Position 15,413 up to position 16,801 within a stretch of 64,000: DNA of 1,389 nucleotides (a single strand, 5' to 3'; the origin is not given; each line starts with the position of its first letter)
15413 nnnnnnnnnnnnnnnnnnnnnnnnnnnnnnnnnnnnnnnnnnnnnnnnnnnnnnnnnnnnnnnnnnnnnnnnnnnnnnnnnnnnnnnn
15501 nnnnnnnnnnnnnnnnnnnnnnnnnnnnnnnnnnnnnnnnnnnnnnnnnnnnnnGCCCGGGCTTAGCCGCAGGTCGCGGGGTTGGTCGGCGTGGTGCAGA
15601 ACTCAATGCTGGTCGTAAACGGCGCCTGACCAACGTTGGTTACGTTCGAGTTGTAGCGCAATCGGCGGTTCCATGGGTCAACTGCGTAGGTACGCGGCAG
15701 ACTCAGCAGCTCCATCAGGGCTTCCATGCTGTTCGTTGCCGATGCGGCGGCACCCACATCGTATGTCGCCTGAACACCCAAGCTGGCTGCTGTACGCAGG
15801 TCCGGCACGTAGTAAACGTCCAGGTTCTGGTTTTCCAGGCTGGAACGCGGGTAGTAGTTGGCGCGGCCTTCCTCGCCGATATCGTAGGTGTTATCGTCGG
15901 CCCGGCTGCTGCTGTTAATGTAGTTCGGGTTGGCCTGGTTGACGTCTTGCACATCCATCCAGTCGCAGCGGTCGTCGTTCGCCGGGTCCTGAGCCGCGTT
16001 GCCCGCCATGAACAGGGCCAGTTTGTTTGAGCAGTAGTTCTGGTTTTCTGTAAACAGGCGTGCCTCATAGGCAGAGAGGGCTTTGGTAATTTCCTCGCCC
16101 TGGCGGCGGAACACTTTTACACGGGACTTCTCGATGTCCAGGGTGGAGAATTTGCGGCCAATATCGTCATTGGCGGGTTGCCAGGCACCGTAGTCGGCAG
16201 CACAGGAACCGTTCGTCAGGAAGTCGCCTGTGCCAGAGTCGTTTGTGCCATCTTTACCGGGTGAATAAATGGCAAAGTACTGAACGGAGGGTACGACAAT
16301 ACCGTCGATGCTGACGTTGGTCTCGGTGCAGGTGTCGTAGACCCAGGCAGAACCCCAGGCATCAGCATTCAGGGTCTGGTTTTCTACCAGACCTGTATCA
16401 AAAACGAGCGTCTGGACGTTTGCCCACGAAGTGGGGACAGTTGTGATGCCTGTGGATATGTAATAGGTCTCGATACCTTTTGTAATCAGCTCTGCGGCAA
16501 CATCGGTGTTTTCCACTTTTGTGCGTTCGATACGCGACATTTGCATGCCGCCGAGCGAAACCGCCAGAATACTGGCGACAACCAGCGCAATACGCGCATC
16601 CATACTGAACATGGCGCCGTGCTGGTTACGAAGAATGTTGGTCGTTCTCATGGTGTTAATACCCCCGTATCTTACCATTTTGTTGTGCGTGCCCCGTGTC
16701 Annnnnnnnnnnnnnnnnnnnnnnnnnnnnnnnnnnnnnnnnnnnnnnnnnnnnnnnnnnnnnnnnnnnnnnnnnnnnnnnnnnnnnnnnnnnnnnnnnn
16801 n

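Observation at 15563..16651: Giant pilin-like protein (362 aa) with N/T/Y/D-rich C-terminal domain and terminal Cys-x9-Cys loop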

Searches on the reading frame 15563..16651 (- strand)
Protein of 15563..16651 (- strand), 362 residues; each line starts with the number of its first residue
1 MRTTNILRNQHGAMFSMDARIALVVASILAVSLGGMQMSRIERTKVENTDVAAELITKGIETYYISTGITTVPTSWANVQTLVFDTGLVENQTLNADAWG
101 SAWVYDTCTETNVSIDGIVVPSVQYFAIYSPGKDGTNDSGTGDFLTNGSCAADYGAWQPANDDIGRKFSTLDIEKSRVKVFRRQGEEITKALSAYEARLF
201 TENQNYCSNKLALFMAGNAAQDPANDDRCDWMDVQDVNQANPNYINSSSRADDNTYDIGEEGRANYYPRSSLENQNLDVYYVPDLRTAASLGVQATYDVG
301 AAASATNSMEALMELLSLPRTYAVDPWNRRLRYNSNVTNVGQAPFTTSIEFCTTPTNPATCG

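Call 4: search_protein_families(library=pfam, proteins=[window:15563-16651:-], max_evalue=1)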
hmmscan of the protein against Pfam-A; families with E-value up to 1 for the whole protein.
window:15563-16651:- (362 aa): 0 families

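Call 5: search_protein_families(library=ncbifam, proteins=[window:15563-16651:-], max_evalue=1)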
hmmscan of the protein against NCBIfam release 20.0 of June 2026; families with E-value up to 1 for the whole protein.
window:15563-16651:- (362 aa): 1 family
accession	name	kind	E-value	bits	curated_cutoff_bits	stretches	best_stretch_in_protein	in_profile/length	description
NF006081.0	PRK08227.1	equivalog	0.14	11.4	297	1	27-74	169-216/291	3-hydroxy-5-phosphonooxypentane-2,4-dione thiolase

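Call 6: find_homologous_proteins(query=window:15563-16651:-, max_evalue=0.001)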
Query window:15563-16651:- (362 aa): 11 proteins with E <= 0.001 among 6428 candidates.
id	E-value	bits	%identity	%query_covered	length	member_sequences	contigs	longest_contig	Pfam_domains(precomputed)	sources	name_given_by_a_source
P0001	6.1e-241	816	100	100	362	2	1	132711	-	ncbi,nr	ncbi:MAG: hypothetical protein GC134_08880 [Proteobacteria bacterium]|nr:hypothetical protein [Pseud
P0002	5.0e-122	425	62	95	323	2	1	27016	-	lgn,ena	-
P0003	1.1e-120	421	57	99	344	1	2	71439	-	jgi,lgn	jgi:hypothetical protein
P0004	9.0e-62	227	38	97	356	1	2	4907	PF08334.17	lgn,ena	-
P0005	5.1e-60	222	37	96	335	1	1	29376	-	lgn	-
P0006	5.8e-60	221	38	97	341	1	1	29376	-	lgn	-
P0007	1.0e-58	217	37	94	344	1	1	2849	PF08334.17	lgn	-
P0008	5.6e-56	208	35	97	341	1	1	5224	PF08334.17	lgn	-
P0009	7.0e-54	201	36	96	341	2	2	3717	-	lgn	-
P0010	2.3e-53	200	36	96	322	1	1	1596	-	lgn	-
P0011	1.4e-40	158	34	95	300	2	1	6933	-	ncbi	-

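Call 11: find_encoding_contigs(protein=P0005, flank=10000, max_places=3)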
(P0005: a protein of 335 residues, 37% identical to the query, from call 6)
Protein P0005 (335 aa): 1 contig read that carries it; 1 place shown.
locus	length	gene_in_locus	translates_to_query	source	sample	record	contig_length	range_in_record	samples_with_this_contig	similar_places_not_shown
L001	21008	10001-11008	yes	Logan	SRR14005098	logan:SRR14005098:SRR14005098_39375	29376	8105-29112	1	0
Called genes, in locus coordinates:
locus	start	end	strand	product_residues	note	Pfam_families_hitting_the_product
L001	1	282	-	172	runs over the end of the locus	PF01641:SelR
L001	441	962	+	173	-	-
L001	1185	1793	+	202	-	-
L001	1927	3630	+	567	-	PF05157:MshEN (weak), PF00437:T2SSE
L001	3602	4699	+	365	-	PF00482:T2SSF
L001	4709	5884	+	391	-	-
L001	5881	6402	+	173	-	-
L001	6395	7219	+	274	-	-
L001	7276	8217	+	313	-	-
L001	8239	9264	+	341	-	-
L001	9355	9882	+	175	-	PF01478:Peptidase_A24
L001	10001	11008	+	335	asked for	-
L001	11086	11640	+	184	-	PF00226:DnaJ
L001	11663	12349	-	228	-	PF00392:GntR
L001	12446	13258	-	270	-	PF03807:F420_oxidored, PF14748:P5CR_dimer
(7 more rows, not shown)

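Call 12: find_encoding_contigs(protein=P0003, flank=10000, max_places=3)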
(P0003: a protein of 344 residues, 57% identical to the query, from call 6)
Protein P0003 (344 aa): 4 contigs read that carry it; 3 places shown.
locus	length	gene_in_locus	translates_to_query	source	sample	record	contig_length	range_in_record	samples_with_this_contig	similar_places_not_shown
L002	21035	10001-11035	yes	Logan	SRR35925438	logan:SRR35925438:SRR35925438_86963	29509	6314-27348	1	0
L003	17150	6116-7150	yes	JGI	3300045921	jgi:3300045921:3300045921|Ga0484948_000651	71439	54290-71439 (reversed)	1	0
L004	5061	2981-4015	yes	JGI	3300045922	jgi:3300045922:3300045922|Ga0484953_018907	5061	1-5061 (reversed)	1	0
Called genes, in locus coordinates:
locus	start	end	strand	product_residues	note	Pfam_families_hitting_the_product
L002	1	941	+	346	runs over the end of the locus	PF16868:NMT1_3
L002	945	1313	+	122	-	-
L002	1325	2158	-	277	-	PF05099:TerB, PF00226:DnaJ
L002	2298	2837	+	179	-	PF00034:Cytochrom_C (weak)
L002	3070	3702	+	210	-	-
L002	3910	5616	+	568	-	PF05157:MshEN (weak), PF00437:T2SSE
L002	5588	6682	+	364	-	PF00482:T2SSF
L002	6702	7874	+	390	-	-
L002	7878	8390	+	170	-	-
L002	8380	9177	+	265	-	-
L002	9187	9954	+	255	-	-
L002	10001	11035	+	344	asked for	-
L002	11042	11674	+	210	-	PF01478:Peptidase_A24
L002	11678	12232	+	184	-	PF00226:DnaJ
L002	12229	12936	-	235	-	PF00392:GntR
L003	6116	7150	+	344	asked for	-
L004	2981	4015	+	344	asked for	-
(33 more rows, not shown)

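Call 13: find_encoding_contigs(protein=P0011, flank=10000, max_places=3)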
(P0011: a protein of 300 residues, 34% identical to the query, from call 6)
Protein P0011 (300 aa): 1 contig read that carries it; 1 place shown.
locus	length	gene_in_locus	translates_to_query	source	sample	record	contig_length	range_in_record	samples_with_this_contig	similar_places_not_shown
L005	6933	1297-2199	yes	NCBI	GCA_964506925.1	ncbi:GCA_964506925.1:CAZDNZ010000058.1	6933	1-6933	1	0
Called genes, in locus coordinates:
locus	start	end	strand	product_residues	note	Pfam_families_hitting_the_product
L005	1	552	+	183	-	?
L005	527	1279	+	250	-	-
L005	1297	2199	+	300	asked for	-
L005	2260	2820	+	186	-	PF01478:Peptidase_A24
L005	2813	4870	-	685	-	PF00015:MCPsignal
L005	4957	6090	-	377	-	PF02119:FlgI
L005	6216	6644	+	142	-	PF00460:Flg_bb_rod (weak)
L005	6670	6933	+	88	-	?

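Call 16: search_solved_structures(query=A1, max_evalue=10, show_alignments=2)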
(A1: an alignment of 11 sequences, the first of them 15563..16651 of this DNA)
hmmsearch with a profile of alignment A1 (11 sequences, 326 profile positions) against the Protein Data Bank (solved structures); distinct sequences matched with E-value up to 10: 4.
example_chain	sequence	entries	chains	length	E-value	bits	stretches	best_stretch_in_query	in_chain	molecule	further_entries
6hl7_A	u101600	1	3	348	0.32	13.4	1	181-223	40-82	Aspartate transcarbamoylase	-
5iln_A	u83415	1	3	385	0.32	13.4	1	180-223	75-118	Aspartate carbamoyltransferase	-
5ilq_A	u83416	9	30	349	0.33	13.4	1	181-223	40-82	Aspartate carbamoyltransferase | Aspartate transcarbamoylase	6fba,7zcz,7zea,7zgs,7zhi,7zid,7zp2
5wda_A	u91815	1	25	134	1.7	11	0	20-138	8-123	General secretion pathway protein G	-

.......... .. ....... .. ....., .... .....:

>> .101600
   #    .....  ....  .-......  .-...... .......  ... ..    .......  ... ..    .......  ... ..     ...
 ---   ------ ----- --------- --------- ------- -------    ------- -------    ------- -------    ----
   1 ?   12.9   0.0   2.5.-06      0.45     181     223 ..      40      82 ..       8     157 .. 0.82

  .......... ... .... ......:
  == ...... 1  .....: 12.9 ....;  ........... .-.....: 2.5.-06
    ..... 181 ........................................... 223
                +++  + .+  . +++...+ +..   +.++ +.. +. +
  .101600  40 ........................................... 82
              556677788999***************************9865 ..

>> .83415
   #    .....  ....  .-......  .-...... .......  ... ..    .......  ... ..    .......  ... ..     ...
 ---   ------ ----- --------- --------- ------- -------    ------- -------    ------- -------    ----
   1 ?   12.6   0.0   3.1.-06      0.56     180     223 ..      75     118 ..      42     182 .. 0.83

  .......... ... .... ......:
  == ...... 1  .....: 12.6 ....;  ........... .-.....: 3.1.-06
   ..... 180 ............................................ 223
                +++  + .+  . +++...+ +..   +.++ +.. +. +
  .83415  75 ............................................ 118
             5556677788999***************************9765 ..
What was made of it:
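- On GspG major pseudopilin (PF08334 / TIGR01710): The PDB profile hit to GspG has E = 1.7 (call 16).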

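Call 17: predict_structure(alignment_id=A1)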
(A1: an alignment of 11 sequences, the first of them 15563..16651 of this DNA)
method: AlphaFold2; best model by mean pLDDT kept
length: 362 residues; sequences in the alignment: 11
mean_pLDDT: 71.0   pTM: 0.64
mean pLDDT of the five models: 71.0, 71.0, 70.3, 67.8, 67.8
residues with pLDDT >= 90: 69; 70-90: 160; 50-70: 54; < 50: 79
segments of 3 or more residues with pLDDT < 50: 1-15, 232-295
pLDDT, mean of each block of 10 residues (from residue 1): 44 52 73 73 88 92 81 88 85 83 91 86 91 88 78 90 92 91 90 76 70 76 61 41 37 35 40 37 36 49 75 86 86 62 65 70 64
secondary structure, 60 per line:
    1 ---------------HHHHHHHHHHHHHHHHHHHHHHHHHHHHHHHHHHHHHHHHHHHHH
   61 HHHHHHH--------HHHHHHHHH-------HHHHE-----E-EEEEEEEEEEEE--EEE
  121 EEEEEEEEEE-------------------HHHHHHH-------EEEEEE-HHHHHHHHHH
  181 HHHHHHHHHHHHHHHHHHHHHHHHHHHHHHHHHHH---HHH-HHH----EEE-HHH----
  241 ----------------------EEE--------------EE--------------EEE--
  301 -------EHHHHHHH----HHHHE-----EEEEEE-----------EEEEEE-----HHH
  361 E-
elements in order: H16-67 H76-84 H92-95 E104-115 E118-130 H150-156 E164-169 H171-215 E230-232 E263-265 E296-298 H309-315 H320-323 E330-335 E347-352

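Call 20: fold_search(model_id=the predicted structure, library=pdb)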
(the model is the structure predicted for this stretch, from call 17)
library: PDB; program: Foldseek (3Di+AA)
matches with E <= 10: 42; with E <= 0.001: 0
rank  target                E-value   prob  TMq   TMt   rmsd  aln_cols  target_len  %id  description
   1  8f2r_I                1.1e+00  0.02  0.08  0.13  16.6       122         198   13  Human CCC complex (released 2023-05-24)
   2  3u4e_J                1.7e+00  0.01  0.06  0.15  19.4        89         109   15  Crystal Structure of PG9 Fab in Complex with V1V2 Region from HIV-1 strain CAP45 (released 2011-11-30)
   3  8p0w_A                1.9e+00  0.02  0.09  0.15  21.0       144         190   10  Structure of the human Commander complex COMMD ring (released 2024-03-20)
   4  3u4e_G                2.2e+00  0.01  0.06  0.15  19.9        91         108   14  Crystal Structure of PG9 Fab in Complex with V1V2 Region from HIV-1 strain CAP45 (released 2011-11-30)
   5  9nhs_F                3.2e+00  0.06  0.08  0.10  14.7       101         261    9  Cryo-EM structure of SIWI-piRNA-target(39-nt)-GTSF1-Maelstrom-Spindle-E complex (released 2025-09-17)
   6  7svw_B                3.5e+00  0.01  0.06  0.05  21.3        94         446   11  Strand-transfer complex of TnsB from ShCAST (released 2022-08-10)
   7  8d9w_a                3.5e+00  0.01  0.07  0.08   7.5        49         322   20  beta-Arf1 homodimeric interface within AP-1, Arf1, Nef, MHC-I lattice on narrow tubes (released 2023-07-05)
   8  8aa5_AP1              3.7e+00  0.01  0.06  0.05  21.0       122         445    7  Cryo-EM structure of the strand transfer complex of the TnsB transposase (type V-K CRISPR-associated transposon) (released 2022-10-19)
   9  9nhc_F                4.2e+00  0.05  0.07  0.09  14.8       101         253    9  Cryo-EM structure of SIWI-piRNA-target(49-nt)-GTSF1-Maelstrom complex (released 2025-09-17)
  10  4zng_A                4.7e+00  0.03  0.12  0.12   9.1       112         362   12  X-ray crystallography of recombinant Lactococcus lactis prolidase (released 2016-08-10)
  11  3i1i_A                4.7e+00  0.03  0.09  0.09  11.7        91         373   11  X-ray crystal structure of homoserine O-acetyltransferase from Bacillus anthracis (released 2009-07-07)
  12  8d9w_M                4.7e+00  0.01  0.07  0.08   7.5        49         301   20  beta-Arf1 homodimeric interface within AP-1, Arf1, Nef, MHC-I lattice on narrow tubes (released 2023-07-05)
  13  2fld_A                5.0e+00  0.01  0.09  0.17  22.0       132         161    9  I-MsoI Re-Designed for Altered DNA Cleavage Specificity (released 2006-06-06)
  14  8t1o_M                5.0e+00  0.01  0.08  0.08  24.4       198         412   15  AP2 bound to MSP2N2 nanodisc with Tgn38 cargo peptide; composite map (released 2023-07-12)
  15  6bp6_B                5.3e+00  0.02  0.08  0.28  13.9        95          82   12  Crystal structure of Commd9 COMM domain (released 2018-08-15)
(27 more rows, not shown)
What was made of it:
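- Tried and rejected: Foldseek against PDB with the first model: nothing below E = 1 (call 20).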

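Call 23: search_protein_families(library=pfam, alignment_id=A1, max_evalue=1)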
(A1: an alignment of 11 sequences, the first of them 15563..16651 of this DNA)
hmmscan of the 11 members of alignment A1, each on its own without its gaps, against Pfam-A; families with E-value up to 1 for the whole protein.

A. member 1, window:15563-16651:- (362 aa): 0 families

B. families by the number of members that match (of 11 scanned): 10 families
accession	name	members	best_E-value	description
PF08334.16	T2SSG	8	1.6e-07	Type II secretion system (T2SS), protein G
PF02799.21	NMT_C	1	0.035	Myristoyl-CoA:protein N-myristoyltransferase, C-terminal domain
PF14301.12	DUF4376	1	0.068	Domain of unknown function (DUF4376)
PF11607.14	DUF3247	1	0.077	Protein of unknown function (DUF3247)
PF07703.20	A2M_BRD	1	0.1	Alpha-2-macroglobulin bait region domain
PF00999.27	Na_H_Exchanger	1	0.1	Sodium/hydrogen exchanger, transmembrane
PF17149.10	CHASE5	1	0.11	Periplasmic sensor domain found in signal transduction proteins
PF15460.11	SAS4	1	0.15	Something about silencing, SAS, complex subunit 4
PF24176.1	TPR_TTI1_2nd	1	0.16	TELO2-interacting protein 1 homologue second TPR domain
PF06087.18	Tyr-DNA_phospho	1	0.18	Tyrosyl-DNA phosphodiesterase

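Call 24: search_protein_families(library=pfam, proteins=[P0004, P0007, P0008, P0005, P0006, P0011, P0003, P0002], max_evalue=1)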
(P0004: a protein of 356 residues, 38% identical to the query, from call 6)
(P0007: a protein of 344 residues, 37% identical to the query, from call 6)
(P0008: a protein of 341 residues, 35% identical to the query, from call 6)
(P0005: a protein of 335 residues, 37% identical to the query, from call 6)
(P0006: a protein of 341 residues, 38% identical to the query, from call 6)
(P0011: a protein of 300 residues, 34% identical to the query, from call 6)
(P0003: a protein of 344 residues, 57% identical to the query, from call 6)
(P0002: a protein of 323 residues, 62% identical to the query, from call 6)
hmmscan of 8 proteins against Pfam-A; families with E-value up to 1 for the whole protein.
P0004 (356 aa): 1 family
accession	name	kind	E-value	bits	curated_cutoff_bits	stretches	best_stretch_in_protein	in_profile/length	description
PF08334.16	T2SSG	-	5.9e-06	26.7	21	1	41-123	2-82/108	Type II secretion system (T2SS), protein G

P0007 (344 aa): 3 families
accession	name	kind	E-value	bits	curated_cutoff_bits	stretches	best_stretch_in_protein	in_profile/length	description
PF08334.16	T2SSG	-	1.6e-07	31.8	21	1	44-121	3-86/108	Type II secretion system (T2SS), protein G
PF14301.12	DUF4376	-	0.068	14.1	25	1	180-217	59-96/106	Domain of unknown function (DUF4376)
PF15460.11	SAS4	-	0.15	12.6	24.4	0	177-211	24-59/99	Something about silencing, SAS, complex subunit 4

P0008 (341 aa): 1 family
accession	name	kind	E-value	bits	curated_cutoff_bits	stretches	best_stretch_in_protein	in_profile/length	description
PF08334.16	T2SSG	-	6.2e-06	26.7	21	1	35-120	2-84/108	Type II secretion system (T2SS), protein G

P0005 (335 aa): 2 families
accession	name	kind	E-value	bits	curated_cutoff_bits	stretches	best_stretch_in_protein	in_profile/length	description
PF08334.16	T2SSG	-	0.0011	19.5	21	1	36-120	3-85/108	Type II secretion system (T2SS), protein G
PF02799.21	NMT_C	-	0.035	14.2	27.9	1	164-212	119-167/198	Myristoyl-CoA:protein N-myristoyltransferase, C-terminal domain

P0006 (341 aa): 2 families
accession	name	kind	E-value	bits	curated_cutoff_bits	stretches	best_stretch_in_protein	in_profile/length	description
PF08334.16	T2SSG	-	0.0003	21.3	21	1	35-120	2-82/108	Type II secretion system (T2SS), protein G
PF11607.14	DUF3247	-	0.077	13.7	25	1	18-60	32-74/92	Protein of unknown function (DUF3247)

P0011 (300 aa): 1 family
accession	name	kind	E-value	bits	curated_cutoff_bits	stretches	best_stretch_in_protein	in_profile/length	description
PF00999.27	Na_H_Exchanger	-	0.1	11.9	26.2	1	14-76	97-159/375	Sodium/hydrogen exchanger, transmembrane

P0003 (344 aa): 1 family
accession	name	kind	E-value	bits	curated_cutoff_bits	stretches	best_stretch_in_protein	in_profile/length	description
PF17149.10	CHASE5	-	0.11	12.9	27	1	84-182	10-107/108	Periplasmic sensor domain found in signal transduction proteins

P0002 (323 aa): 1 family
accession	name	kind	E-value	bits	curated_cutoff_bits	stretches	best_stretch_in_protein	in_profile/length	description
PF08334.16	T2SSG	-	0.0086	16.6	21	0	81-110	54-82/108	Type II secretion system (T2SS), protein G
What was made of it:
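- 16142..16453 (-): GspG-like globular head (residues 67-170) with the motifs D97-x-W99-G, S130-x-G132-x-D134-G and D162-D163-I-G. Pfam T2SSG matches 8 of 11 family members, best 1.6e-7 (calls 23, 24).
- On GspG major pseudopilin (PF08334 / TIGR01710): Four homologs exceed the Pfam gathering score (21 bits), and 8 of 11 hit at E <= 1 (calls 23, 24).
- Pfam T2SSG matches 8 of 11 homologs (calls 23, 24).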

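Call 26: find_related_loci(query=A1, collection=genome_contigs, flank=10000)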
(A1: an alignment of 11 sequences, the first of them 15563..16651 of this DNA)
Query A1 (362 aa) in genome_contigs; peptide patterns used: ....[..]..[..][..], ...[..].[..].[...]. (x = any residue, [..] = any of these).
70 stretches matched a pattern; 28 encode a relative of the query (tblastn E <= 1e-3); 28 distinct loci.
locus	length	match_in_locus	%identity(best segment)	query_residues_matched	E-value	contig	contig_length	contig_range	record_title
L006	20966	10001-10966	41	6-355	4e-67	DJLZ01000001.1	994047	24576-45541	MAG TPA_asm: Proteobacteria bacterium UBA6503 UBA6503_contig_9, whole genome shotgun sequence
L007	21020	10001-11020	36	5-355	3e-64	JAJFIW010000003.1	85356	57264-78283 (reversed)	MAG: Alphaproteobacteria bacterium isolate OFTM141 OFTM141_2, whole genome shotgun sequence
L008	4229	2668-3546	35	4-353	3e-53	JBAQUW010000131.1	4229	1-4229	MAG: Alphaproteobacteria bacterium isolate MFD03283_ilm_asm_bin13 k127_113019, whole genome shotgun sequence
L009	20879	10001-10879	35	7-351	6e-52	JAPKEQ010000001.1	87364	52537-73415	MAG: Alphaproteobacteria bacterium isolate ANT-120 NODE_62_length_87364_cov_5.099554, whole genome shotgun sequence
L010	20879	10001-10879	34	7-351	5e-52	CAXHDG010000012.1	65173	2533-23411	MAG TPA_asm: uncultured Magnetococcales bacterium isolate SRR12480076_binner123_Refined_1 genome assembly, contig: ERZ98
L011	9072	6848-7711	35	5-351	4e-51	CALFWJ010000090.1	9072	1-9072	MAG: uncultured Alphaproteobacteria bacterium isolate H2_Bin_Bin_21 genome assembly, contig: c_000001082995, whole genom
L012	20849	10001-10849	35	10-351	7e-49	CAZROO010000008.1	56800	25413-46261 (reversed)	MAG TPA_asm: uncultured Pseudomonadales bacterium isolate SRP263991_co5_643 genome assembly, contig: NODE_1235_length_56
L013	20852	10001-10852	35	9-351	8e-49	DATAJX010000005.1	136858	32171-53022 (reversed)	MAG TPA_asm: Alphaproteobacteria bacterium isolate SMAG_U6923 k141_32955, whole genome shotgun sequence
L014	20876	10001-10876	35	8-361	6e-48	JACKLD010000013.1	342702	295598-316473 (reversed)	MAG: Pseudomonadaceae bacterium isolate HK-STAS-PROT-82 HK-STAS-PROT-82_13, whole genome shotgun sequence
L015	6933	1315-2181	34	6-353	1e-46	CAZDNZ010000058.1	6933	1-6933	MAG TPA_asm: uncultured Pseudomonadales bacterium isolate SRP141376_co5_134 genome assembly, contig: NODE_25964_length_6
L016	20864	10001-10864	31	7-349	2e-46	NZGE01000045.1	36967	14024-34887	MAG: Magnetococcales bacterium isolate MED694 MHASMcontig_68390, whole genome shotgun sequence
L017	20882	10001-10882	31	1-349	1e-45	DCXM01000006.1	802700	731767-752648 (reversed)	MAG TPA_asm: Proteobacteria bacterium UBA2136 UBA2136_contig_480, whole genome shotgun sequence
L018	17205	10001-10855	34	8-351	4e-45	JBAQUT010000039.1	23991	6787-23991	MAG: Alphaproteobacteria bacterium isolate MFD03283_ilm_asm_bin39 k127_8188, whole genome shotgun sequence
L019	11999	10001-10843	32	10-349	3e-44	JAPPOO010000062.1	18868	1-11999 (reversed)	MAG: Alphaproteobacteria bacterium isolate SB9153_S2_bin_2 NODE_537_length_18868_cov_21.0542, whole genome shotgun seque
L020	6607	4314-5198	32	1-353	4e-44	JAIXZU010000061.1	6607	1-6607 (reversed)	MAG: Alphaproteobacteria bacterium isolate D8_MAG_00060 pond_D8_MAG_00060_000000000048, whole genome shotgun sequence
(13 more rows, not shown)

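Call 32: search_protein_representatives(alignment_id=A1)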
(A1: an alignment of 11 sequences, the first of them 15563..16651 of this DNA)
Query: 11 sequences, 326 profile positions. Proteins with E-value up to 0.001 (for the whole library): 314; up to 1e-10: 61; up to 1e-30: 28. The best 150 are listed.
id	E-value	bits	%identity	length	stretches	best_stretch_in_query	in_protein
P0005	2.0e-150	516.9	-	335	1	1-326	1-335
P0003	2.0e-138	477.5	-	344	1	1-324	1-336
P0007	8.5e-138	475.4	-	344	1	5-326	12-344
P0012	3.7e-114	397.7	-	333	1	3-321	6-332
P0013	3.5e-104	365.0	-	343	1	1-326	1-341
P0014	6.9e-78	278.5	-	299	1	5-322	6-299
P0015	8.2e-77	275.0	-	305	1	1-323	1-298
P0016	1.5e-74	267.5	-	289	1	13-320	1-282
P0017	2.2e-73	263.8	-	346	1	3-326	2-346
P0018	2.3e-73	263.7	-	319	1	5-321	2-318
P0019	2.8e-67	243.7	-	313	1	7-324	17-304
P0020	1.0e-66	241.9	-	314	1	3-324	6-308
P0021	1.1e-48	182.6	-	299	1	8-322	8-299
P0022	2.2e-48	181.6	-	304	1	9-321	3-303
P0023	5.9e-45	170.3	-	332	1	3-326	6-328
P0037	1.2e-25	106.9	-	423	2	82-321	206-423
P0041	3.1e-21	92.4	-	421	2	96-321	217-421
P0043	1.7e-18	83.4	-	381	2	14-136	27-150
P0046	1.2e-15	74.0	-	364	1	20-293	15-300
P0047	2.4e-15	73.0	-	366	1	21-293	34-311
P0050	2.7e-14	69.6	-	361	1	23-293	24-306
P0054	1.9e-13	66.8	-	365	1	22-293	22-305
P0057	1.0e-12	64.4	-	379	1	21-293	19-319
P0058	1.4e-12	64.0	-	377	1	14-294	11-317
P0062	6.1e-12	61.8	-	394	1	20-291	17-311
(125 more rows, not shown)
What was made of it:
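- Checked: The full-length architecture is kept in 11 database proteins, in 28 species-level genomes and in 314 profile hits (calls 6, 26, 32).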
